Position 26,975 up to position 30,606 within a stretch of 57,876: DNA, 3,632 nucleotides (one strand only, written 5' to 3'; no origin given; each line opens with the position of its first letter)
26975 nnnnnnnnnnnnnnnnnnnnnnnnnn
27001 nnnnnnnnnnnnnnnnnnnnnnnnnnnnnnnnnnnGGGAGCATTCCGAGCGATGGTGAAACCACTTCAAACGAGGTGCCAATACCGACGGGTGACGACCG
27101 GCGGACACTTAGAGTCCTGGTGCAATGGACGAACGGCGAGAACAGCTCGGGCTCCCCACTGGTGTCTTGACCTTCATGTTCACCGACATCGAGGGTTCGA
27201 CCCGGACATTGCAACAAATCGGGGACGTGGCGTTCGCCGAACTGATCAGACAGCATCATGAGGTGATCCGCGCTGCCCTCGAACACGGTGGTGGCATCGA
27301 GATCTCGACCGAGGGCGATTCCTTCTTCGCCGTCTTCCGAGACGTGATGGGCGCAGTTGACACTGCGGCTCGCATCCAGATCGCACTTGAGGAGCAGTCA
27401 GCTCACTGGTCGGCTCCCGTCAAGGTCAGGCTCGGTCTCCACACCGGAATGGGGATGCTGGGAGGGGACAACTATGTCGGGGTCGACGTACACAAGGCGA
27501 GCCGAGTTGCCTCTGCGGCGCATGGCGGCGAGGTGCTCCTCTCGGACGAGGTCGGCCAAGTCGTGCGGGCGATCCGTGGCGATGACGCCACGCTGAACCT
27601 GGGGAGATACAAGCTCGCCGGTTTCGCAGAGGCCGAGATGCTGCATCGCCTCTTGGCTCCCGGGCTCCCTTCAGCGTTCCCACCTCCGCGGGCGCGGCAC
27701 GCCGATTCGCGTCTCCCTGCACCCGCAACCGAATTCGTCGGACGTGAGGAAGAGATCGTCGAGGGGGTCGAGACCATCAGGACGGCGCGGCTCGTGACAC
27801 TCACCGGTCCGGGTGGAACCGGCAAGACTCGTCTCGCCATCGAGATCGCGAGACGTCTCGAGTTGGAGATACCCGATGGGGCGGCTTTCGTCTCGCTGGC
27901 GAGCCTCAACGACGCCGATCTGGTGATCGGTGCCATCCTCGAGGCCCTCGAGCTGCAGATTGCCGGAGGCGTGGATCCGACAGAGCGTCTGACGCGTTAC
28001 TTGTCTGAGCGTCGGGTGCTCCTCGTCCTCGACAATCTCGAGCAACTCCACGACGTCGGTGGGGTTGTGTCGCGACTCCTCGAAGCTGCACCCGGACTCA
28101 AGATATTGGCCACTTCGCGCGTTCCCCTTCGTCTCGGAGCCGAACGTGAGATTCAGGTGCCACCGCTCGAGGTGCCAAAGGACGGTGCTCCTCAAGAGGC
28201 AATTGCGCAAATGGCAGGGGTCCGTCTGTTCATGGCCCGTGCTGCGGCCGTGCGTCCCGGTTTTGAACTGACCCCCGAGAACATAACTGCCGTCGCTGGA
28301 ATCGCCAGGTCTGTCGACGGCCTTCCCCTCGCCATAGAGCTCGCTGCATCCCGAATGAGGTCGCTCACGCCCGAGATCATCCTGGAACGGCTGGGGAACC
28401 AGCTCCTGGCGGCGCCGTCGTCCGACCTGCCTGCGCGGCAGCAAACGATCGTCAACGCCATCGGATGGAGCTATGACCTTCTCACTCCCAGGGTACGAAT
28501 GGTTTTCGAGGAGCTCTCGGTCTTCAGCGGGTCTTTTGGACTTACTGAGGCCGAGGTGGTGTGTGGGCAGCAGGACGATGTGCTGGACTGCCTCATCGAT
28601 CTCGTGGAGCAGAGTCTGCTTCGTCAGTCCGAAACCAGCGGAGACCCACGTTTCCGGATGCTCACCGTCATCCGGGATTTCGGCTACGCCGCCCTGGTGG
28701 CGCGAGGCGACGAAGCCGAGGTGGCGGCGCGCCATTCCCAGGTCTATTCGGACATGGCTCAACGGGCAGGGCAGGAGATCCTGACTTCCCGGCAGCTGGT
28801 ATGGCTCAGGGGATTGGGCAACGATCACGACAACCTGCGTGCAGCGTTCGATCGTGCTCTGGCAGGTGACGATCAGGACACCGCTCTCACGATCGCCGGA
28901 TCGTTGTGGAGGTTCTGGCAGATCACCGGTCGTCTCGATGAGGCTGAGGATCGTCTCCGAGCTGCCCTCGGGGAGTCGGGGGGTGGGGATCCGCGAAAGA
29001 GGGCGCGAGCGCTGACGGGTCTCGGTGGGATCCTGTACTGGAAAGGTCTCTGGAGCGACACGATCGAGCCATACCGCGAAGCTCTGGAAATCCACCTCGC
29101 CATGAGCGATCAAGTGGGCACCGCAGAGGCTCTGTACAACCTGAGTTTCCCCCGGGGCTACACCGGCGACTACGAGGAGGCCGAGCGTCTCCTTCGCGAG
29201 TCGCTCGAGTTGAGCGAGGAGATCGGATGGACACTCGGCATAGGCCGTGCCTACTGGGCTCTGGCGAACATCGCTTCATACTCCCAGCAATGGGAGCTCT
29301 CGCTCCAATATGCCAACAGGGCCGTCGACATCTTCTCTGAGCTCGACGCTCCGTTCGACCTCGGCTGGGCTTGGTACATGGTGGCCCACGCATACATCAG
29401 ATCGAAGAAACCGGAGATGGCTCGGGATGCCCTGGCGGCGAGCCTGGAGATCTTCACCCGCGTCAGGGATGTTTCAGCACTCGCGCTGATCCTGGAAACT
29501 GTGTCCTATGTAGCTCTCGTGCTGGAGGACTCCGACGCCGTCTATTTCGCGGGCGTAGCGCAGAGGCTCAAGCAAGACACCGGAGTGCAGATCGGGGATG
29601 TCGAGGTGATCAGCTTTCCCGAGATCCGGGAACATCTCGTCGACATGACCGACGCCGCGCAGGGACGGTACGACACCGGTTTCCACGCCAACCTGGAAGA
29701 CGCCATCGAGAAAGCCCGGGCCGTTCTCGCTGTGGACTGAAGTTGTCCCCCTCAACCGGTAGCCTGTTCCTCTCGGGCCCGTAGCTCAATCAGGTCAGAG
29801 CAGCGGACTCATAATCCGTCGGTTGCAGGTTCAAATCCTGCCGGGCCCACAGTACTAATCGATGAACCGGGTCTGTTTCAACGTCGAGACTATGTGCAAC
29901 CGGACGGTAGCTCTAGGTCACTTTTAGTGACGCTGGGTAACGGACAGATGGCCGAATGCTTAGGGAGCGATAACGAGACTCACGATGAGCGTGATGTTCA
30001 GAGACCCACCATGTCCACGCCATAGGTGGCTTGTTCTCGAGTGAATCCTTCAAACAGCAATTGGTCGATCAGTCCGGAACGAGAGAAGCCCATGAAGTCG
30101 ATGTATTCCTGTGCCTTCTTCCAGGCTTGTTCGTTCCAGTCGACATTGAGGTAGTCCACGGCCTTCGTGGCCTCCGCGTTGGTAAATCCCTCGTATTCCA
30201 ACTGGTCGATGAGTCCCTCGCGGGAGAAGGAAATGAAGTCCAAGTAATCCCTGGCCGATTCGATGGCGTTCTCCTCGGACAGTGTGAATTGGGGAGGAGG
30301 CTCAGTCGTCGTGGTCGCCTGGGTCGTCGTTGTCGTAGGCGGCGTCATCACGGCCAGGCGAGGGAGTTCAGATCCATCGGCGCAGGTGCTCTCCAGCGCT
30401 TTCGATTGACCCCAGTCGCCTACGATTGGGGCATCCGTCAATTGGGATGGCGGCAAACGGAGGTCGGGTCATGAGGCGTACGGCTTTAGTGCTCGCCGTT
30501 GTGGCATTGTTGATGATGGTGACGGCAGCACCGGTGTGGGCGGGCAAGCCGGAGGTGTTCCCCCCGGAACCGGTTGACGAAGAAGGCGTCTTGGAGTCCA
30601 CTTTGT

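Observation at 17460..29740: Candidate undescribed system: STAND-type nucleotide cyclases + cNMP-gated patatin phospholipase + membrane beta-propeller pseudo-NTPase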

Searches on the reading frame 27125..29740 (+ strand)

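Call 4: search_protein_families(library=pfam, proteins=[window:27125-29740:+], max_evalue=0.01)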
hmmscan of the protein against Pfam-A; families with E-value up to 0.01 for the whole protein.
window:27125-29740:+ (871 aa): 13 families
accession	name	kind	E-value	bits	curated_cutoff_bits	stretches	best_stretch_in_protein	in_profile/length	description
PF13424.12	TPR_12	-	7.2e-18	65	30.1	2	626-699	2-77/77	Tetratricopeptide repeat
PF00211.25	Guanylate_cyc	-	2.7e-12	47.1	21.9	1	15-166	9-172/183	Adenylate and Guanylate cyclase catalytic domain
PF13401.12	AAA_22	-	6.1e-09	36.7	27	1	219-309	2-97/130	AAA domain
PF00931.28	NB-ARC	-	2.8e-08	33.8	23.5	1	222-451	19-247/248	NB-ARC domain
PF00515.34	TPR_1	-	2.2e-07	30.8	27.8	0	627-656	1-30/34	Tetratricopeptide repeat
PF07719.23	TPR_2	-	1.1e-06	28.7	27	0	667-698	1-32/34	Tetratricopeptide repeat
PF13191.12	AAA_16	-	2.1e-06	28.8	32.6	1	203-259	1-59/167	AAA ATPase domain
PF13181.12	TPR_8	-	5.5e-05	23.5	25.7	0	749-776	3-30/34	Tetratricopeptide repeat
PF13374.12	TPR_10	-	9.5e-05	22.7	27.5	0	679-699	14-34/42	Tetratricopeptide repeat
PF05729.18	NACHT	-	0.00086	19.6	26.7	1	222-332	1-129/167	NACHT domain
PF14559.12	TPR_19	-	0.0019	18.9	25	0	681-716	5-41/68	Tetratricopeptide repeat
PF13173.12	AAA_14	-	0.0025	18.2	27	1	222-331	3-97/129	AAA domain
PF20703.3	nSTAND1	-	0.0063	16.6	27.1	0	201-246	13-59/379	Novel STAND NTPase 1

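Call 5: search_protein_families(library=padloc, proteins=[window:27125-29740:+], max_evalue=0.01)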
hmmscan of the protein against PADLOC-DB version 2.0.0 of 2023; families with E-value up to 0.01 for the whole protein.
window:27125-29740:+ (871 aa): 3 families
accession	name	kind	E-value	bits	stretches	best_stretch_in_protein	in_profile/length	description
PDLC01169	TPR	-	9.6e-10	36.3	1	680-806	122-245/252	TPR repeats containing protein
PDLC02367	PycC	-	4.9e-05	20.9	1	16-91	45-123/226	-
PDLC04140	mad8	-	0.00054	17.6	1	217-293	22-74/314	mads_8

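Call 7: search_protein_families(library=ncbifam, proteins=[window:27125-29740:+], max_evalue=0.001)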
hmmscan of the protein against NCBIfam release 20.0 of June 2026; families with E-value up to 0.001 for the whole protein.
window:27125-29740:+ (871 aa): 6 families
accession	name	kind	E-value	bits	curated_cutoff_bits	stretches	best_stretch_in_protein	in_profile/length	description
NF041717.1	HaaA_phane_TPR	equivalog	4e-26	91.4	1125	2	561-785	485-710/882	cyclophane-containing RiPP biosynthesis TPR protein HaaT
NF053617.1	SARPRegAfsRStmc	equivalog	7.3e-22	77.2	1430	2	576-780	724-929/986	SARP-family global regulator AfsR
NF058673.1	LipAdnlyCyLipJMY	equivalog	9.4e-21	74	800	1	16-151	297-426/449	bifunctional lipase/adenylate cyclase LipJ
NF040586.1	FxSxx_TPR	equivalog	2.8e-12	45.9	300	2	198-410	2-194/830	FxSxx-COOH system tetratricopeptide repeat protein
TIGR04510.1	mod_pep_cyc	subfamily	2.3e-08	33.1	400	1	16-108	7-98/814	putative peptide modification system cyclase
NF053520.1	HK_Porph_FimS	equivalog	1.2e-07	30.4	600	1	683-820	140-278/618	sensor histidine kinase FimS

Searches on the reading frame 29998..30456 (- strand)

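Call 47: search_protein_families(library=pfam, proteins=[window:29998-30456:-], max_evalue=0.001)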
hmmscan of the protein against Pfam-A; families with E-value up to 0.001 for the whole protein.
window:29998-30456:- (152 aa): 1 family
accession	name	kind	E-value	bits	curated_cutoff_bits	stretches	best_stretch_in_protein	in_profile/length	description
PF07553.16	Lipoprotein_Ltp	-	5e-32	110.2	23.2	2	106-149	1-47/48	Host cell surface-exposed lipoprotein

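Call 64: search_protein_families(library=padloc, proteins=[window:29998-30456:-], max_evalue=0.001)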
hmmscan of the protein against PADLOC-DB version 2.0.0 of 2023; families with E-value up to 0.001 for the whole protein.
window:29998-30456:- (152 aa): 0 families
